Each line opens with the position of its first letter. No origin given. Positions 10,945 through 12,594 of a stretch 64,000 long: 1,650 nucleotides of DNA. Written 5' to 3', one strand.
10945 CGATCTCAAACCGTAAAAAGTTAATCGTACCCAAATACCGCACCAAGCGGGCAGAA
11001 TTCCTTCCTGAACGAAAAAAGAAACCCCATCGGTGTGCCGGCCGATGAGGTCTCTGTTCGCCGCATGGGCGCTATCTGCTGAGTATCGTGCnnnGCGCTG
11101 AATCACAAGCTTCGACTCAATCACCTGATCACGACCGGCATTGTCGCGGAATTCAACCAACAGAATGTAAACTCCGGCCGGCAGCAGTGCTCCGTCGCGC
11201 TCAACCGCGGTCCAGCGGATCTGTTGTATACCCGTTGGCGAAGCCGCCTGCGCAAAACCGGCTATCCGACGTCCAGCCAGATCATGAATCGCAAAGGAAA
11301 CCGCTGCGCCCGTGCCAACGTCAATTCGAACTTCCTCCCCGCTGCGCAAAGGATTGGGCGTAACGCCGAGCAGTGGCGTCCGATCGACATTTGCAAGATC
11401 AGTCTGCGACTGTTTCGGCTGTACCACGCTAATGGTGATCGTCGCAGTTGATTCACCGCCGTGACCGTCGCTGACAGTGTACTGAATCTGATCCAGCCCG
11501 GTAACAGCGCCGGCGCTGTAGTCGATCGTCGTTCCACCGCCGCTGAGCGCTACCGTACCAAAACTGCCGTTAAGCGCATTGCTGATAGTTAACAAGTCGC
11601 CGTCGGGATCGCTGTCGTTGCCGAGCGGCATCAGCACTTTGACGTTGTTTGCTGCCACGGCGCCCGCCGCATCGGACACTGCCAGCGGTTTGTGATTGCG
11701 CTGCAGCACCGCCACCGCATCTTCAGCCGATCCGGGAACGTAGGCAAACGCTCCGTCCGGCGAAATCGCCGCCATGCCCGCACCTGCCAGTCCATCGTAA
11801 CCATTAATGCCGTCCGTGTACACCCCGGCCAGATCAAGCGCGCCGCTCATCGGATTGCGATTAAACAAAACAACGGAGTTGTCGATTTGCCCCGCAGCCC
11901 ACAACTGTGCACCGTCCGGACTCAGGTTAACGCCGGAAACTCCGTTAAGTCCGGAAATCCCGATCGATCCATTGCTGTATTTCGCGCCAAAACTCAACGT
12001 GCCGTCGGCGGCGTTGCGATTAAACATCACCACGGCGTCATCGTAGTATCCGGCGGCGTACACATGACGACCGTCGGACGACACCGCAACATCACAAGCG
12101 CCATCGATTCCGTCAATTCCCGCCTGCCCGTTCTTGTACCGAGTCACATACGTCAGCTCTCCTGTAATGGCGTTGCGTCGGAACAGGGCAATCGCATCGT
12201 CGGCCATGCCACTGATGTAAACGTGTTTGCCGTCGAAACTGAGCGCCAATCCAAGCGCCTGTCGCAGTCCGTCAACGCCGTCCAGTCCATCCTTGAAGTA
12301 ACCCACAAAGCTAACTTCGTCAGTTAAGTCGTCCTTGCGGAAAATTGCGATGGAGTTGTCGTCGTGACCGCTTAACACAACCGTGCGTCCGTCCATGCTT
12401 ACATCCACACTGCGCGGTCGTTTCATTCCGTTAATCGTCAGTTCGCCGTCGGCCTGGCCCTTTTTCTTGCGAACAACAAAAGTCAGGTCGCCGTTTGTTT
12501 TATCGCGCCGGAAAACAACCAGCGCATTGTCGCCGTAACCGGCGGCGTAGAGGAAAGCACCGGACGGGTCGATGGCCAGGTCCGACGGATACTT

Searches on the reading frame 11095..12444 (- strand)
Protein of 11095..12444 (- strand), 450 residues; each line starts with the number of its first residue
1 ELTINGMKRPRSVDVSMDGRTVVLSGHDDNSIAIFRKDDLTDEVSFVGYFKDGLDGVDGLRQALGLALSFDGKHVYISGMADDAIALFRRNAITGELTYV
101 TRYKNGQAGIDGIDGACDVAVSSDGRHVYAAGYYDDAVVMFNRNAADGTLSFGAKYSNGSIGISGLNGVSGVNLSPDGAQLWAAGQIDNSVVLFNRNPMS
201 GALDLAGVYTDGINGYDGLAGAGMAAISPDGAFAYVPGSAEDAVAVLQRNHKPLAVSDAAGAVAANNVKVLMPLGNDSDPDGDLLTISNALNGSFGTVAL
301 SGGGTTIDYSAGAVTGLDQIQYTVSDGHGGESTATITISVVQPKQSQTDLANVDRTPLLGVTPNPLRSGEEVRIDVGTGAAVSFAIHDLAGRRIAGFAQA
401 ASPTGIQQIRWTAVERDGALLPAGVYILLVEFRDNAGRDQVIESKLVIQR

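Call 27: find_homologous_proteins(query=window:11095-12444:-, max_evalue=1e-20)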
Query window:11095-12444:- (450 aa): 289 proteins with E <= 1e-20 among 8000 candidates; the best 120 are listed.
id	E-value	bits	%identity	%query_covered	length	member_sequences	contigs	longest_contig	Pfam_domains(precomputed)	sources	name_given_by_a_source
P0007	1.3e-182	625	44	55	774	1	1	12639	PF25174.2,PF24814.2,PF15702.12,PF23381.2,PF01731.27,PF25173.2,PF24817.2,PF07676.19,PF08450.19,PF23393.3,PF10282.16,PF26549.1,PF24782.3,PF13449.13,PF24807.2,PF03088.23,PF00400.39,PF23414.2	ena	-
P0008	3.7e-176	604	41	55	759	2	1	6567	PF10282.16,PF25174.2,PF15702.12,PF23381.2,PF01731.27,PF03088.23,PF00400.39,PF07676.19,PF08450.19,PF23414.2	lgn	-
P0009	1.0e-175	603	44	55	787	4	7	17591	PF25174.2,PF24814.2,PF15702.12,PF23381.2,PF01731.27,PF25173.2,PF01436.28,PF07676.19,PF08450.19,PF08816.18,PF10282.16,PF26549.1,PF25391.2,PF03088.23,PF00400.39,PF23414.2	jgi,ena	jgi:6-phosphogluconolactonase (cycloisomerase 2 family)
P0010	3.5e-171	588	44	55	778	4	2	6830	PF24814.2,PF15702.12,PF01731.27,PF25173.2,PF01436.28,PF07676.19,PF08450.19,PF23393.3,PF10282.16,PF24782.3,PF25391.2,PF03088.23,PF00400.39,PF23414.2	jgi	-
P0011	2.9e-169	581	41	55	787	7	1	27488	PF10282.16,PF25174.2,PF24814.2,PF15702.12,PF23381.2,PF01731.27,PF13449.13,PF03088.23,PF00400.39,PF07676.19,PF08450.19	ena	-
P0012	9.0e-168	576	46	55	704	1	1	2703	PF25174.2,PF24814.2,PF15702.12,PF23381.2,PF25173.2,PF19750.4,PF24817.2,PF07676.19,PF08450.19,PF23393.3,PF11528.14,PF10282.16,PF24782.3,PF03088.23,PF00400.39,PF23098.2,PF23414.2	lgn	-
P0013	4.1e-166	571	44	53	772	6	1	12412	PF10282.16,PF25174.2,PF15702.12,PF23381.2,PF01731.27,PF03088.23,PF00400.39,PF01436.28,PF07676.19,PF08450.19,PF23414.2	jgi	jgi:6-phosphogluconolactonase (cycloisomerase 2 family)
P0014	1.0e-165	570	44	55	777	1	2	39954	PF25174.2,PF15702.12,PF23381.2,PF01731.27,PF25173.2,PF07676.19,PF08450.19,PF23393.3,PF10282.16,PF13449.13,PF03088.23,PF00400.39,PF23414.2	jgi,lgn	jgi:6-phosphogluconolactonase (cycloisomerase 2 family)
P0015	7.2e-163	560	44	55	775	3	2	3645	PF10282.16,PF25174.2,PF15702.12,PF23381.2,PF01731.27,PF13449.13,PF03088.23,PF00400.39,PF01436.28,PF07676.19,PF08450.19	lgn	-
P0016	2.2e-162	559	39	55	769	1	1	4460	PF25174.2,PF15702.12,PF23381.2,PF01731.27,PF25173.2,PF24817.2,PF07676.19,PF08450.19,PF08816.18,PF10282.16,PF03088.23,PF00400.39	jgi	-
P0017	8.8e-161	553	39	55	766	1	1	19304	PF23393.3,PF10282.16,PF25174.2,PF15702.12,PF23381.2,PF01731.27,PF24817.2,PF00400.39,PF07676.19,PF08450.19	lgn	-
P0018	4.8e-159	548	39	54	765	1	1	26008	PF15702.12,PF23381.2,PF01731.27,PF25175.2,PF24817.2,PF01436.28,PF07676.19,PF08450.19,PF10282.16,PF13449.13,PF03088.23,PF00400.39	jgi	jgi:6-phosphogluconolactonase (cycloisomerase 2 family)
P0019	3.7e-158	545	45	55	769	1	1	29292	PF23393.3,PF08816.18,PF10282.16,PF26549.1,PF15702.12,PF23381.2,PF01731.27,PF03088.23,PF00400.39,PF07676.19,PF08450.19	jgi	-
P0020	1.6e-155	536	39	64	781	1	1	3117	PF25174.2,PF15702.12,PF23381.2,PF01731.27,PF25173.2,PF07676.19,PF08450.19,PF10282.16,PF24782.3,PF13449.13,PF03088.23,PF00400.39,PF23414.2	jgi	jgi:6-phosphogluconolactonase (cycloisomerase 2 family)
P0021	1.2e-154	533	45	53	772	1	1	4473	PF25174.2,PF15702.12,PF23381.2,PF01731.27,PF25173.2,PF01436.28,PF07676.19,PF08450.19,PF10282.16,PF13449.13,PF03088.23,PF25460.2,PF00400.39,PF23414.2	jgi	jgi:6-phosphogluconolactonase (cycloisomerase 2 family)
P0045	8.0e-116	405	43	99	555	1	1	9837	PF23393.3,PF10282.16,PF17963.8,PF17892.8,PF25173.2,PF18962.8,PF17803.8,PF00400.39,PF08450.19,PF23414.2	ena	-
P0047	3.6e-114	400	39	99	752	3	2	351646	PF10282.16,PF17963.8,PF17892.8,PF23381.2,PF25173.2,PF17803.8,PF00400.39,PF08450.19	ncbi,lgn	-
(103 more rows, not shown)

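Call 28: find_encoding_contigs(protein=P0047, flank=3000, max_places=3)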
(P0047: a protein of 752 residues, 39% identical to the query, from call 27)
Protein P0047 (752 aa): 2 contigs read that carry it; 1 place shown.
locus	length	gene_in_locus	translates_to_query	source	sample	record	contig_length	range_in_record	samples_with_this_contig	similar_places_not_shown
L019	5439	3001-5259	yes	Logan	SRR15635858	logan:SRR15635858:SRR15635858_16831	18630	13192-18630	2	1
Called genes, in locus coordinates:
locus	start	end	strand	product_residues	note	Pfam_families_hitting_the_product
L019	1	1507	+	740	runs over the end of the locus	PF05658:YadA_head (weak)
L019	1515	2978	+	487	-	PF00535:Glycos_transf_2, PF13641:Glyco_tranf_2_3, PF13632:Glyco_trans_2_3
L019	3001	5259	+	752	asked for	PF17963:Big_9, PF08450:SGL (faint), PF23381:Beta-prop_IFT122_1st (faint), PF25173:Beta-prop_WDR3_1st (faint), PF10282:Lactonase, PF17803:Cadherin_4, PF17892:Cadherin_5, PF17963:Big_9, +1 more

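Call 29: find_encoding_contigs(protein=P0045, flank=3000, max_places=3)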
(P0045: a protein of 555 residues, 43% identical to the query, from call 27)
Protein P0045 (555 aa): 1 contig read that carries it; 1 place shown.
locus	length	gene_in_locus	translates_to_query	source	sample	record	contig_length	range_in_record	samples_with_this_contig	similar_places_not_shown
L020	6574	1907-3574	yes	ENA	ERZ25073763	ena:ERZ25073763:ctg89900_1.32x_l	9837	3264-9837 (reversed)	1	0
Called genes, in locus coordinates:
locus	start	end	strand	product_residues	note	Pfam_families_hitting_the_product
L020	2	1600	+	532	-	?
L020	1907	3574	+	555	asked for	PF00400:WD40 (faint), PF08450:SGL (faint), PF10282:Lactonase (weak), PF10282:Lactonase, PF17803:Cadherin_4 (weak), PF17892:Cadherin_5, PF17963:Big_9, PF18962:Por_Secre_tail (weak), +3 more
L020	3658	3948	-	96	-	PF00196:GerE (weak)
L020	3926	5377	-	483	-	PF12862:ANAPC5 (faint), PF13176:TPR_7 (faint), PF13428:TPR_14 (faint), PF14559:TPR_19 (faint), PF00515:TPR_1 (faint), PF07719:TPR_2 (faint), PF17874:TPR_MalT, PF13424:TPR_12, +4 more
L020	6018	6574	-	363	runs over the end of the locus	-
